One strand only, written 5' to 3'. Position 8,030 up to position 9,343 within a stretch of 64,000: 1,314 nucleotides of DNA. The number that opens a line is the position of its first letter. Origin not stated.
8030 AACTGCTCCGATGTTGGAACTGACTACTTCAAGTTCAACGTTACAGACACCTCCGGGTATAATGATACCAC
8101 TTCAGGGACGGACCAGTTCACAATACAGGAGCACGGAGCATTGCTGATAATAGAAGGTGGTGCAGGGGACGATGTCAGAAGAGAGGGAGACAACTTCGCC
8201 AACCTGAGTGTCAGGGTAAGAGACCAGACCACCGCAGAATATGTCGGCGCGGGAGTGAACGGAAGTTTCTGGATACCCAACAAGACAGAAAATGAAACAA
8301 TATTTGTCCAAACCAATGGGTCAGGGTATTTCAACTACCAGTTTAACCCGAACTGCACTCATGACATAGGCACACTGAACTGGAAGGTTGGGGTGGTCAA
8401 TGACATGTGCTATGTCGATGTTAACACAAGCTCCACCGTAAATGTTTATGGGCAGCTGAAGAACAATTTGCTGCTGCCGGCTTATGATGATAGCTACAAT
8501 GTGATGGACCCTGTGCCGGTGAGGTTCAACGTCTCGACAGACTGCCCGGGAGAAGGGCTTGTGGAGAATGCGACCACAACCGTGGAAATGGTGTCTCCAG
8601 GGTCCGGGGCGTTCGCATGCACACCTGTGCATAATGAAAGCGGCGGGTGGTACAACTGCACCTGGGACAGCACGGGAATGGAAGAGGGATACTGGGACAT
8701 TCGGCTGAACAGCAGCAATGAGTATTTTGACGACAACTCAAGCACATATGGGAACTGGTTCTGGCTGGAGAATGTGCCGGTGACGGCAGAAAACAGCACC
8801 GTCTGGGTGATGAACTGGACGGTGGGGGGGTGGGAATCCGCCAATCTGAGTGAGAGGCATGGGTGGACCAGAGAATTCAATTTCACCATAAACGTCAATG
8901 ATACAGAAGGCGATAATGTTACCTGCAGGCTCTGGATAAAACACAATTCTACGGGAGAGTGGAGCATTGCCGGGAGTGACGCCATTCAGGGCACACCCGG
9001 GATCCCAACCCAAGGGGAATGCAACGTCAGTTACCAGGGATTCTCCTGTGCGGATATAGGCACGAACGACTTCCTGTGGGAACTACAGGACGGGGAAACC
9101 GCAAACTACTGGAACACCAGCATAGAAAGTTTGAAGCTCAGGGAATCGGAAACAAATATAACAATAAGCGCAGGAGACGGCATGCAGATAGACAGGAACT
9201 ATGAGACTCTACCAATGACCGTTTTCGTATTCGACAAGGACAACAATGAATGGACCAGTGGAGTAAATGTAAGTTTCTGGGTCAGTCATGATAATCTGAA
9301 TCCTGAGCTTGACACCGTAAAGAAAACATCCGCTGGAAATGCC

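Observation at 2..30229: Giant (>9,400 aa) extracellular repeat protein fused through one TM helix to a cytoplasmic HerA/FtsK-like ATPase, in an operon with two small partners: candidate novel cell-surface machine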

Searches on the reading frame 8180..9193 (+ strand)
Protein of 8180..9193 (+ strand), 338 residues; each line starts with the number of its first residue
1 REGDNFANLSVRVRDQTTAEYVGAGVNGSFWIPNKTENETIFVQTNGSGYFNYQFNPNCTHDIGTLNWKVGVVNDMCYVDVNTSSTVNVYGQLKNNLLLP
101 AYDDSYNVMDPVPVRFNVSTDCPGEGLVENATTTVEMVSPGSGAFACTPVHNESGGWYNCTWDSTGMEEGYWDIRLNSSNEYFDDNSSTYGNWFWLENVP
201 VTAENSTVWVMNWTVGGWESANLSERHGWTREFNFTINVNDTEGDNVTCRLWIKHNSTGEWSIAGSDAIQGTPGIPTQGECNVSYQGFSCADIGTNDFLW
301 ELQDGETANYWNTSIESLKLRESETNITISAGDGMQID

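Call 70: predict_structure(alignment_id=A3)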
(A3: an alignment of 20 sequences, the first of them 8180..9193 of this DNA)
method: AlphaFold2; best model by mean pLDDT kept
length: 338 residues; sequences in the alignment: 20
mean_pLDDT: 91.4   pTM: 0.70
mean pLDDT of the five models: 91.4, 90.9, 90.8, 90.1, 89.8
residues with pLDDT >= 90: 255; 70-90: 70; 50-70: 13; < 50: 0
segments of 3 or more residues with pLDDT < 50: none
pLDDT, mean of each block of 10 residues (from residue 1): 87 94 95 89 96 94 94 92 94 96 92 97 90 96 94 96 90 98 96 90 90 88 92 95 88 94 96 87 94 96 79 94 76 65
secondary structure, 60 per line:
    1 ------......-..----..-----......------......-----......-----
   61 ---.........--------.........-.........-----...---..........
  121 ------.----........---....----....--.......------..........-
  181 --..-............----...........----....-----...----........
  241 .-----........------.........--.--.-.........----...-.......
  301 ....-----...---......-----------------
elements in order: E7-12 E27-32 E39-44 E50-55 E64-72 E81-89 E91-99 E105-107 E111-120 E132-139 E143-146 E151-154 E157-163 E170-179 E186-197 E202-212 E217-220 E226-228 E233-241 E247-254 E261-269 E277-285 E294-304 E310-312 E316-321

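Call 73: fold_search(model_id=the predicted structure, library=pdb)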
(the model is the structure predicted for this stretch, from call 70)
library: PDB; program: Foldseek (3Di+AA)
matches with E <= 10: 1883; with E <= 0.001: 168
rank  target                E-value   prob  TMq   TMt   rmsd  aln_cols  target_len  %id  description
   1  3prx_A                2.0e-07  1.00  0.24  0.07  28.3       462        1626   10  Structure of Complement C5 in Complex with CVF and SSL7 (released 2011-01-19)
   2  6xi3                  2.5e-07  1.00  0.42  0.38   8.1       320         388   13  Crystal structure of tetra-tandem repeat in extending region of large adhesion protein (released 2020-10-14)
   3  7q1y_A                7.0e-07  1.00  0.24  0.08  23.2       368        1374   11  X-ray structure of human A2ML1 (released 2022-04-20)
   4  5i99                  7.3e-07  1.00  0.30  0.27  21.1       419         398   10  Crystal structure of mouse CNTN3 Ig5-Fn2 domains (released 2016-08-31)
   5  7q61_A                1.5e-06  1.00  0.25  0.08  24.9       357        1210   10  Structure of TEV conjugated A2ML1 (A2ML1-TC) (released 2022-04-20)
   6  5i5k_B                2.3e-06  1.00  0.27  0.08  24.5       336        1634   10  Structure of complement C5 in complex with eculizumab (released 2016-03-16)
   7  1n26_A                2.8e-06  1.00  0.24  0.27  14.8       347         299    8  Crystal Structure of the extra-cellular domains of Human Interleukin-6 Receptor alpha chain (released 2002-12-18)
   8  8cml_E                3.4e-06  1.00  0.26  0.15  24.7       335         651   11  Cryo-EM structure of complement C5 in complex with nanobodies UNbC5-1 and UNbC5-2 (released 2023-09-27)
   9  3cu7_B                3.5e-06  1.00  0.28  0.08  24.4       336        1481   10  Human Complement Component 5 (released 2008-06-10)
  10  3cu7_A                4.1e-06  1.00  0.28  0.08  24.4       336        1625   10  Human Complement Component 5 (released 2008-06-10)
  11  3km9_A                4.5e-06  1.00  0.30  0.09  24.9       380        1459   10  Structure of complement C5 in complex with the C-terminal beta-grasp domain of SSL7 (released 2009-12-01)
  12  8uin_A                4.7e-06  1.00  0.23  0.14  20.2       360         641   12  Structure of the C3bBb-albicin complex (released 2024-05-08)
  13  6za2_A                5.0e-06  1.00  0.23  0.08  34.1       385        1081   10  Crystal structure of dimeric latent PorU from Porphyromonas gingivalis (released 2021-09-29)
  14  8uin_G                5.0e-06  1.00  0.23  0.14  20.3       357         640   12  Structure of the C3bBb-albicin complex (released 2024-05-08)
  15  9ba4_A                5.0e-06  1.00  0.23  0.10  20.7       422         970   10  Full-length cross-linked Contactin 2 (CNTN2) (released 2024-07-17)
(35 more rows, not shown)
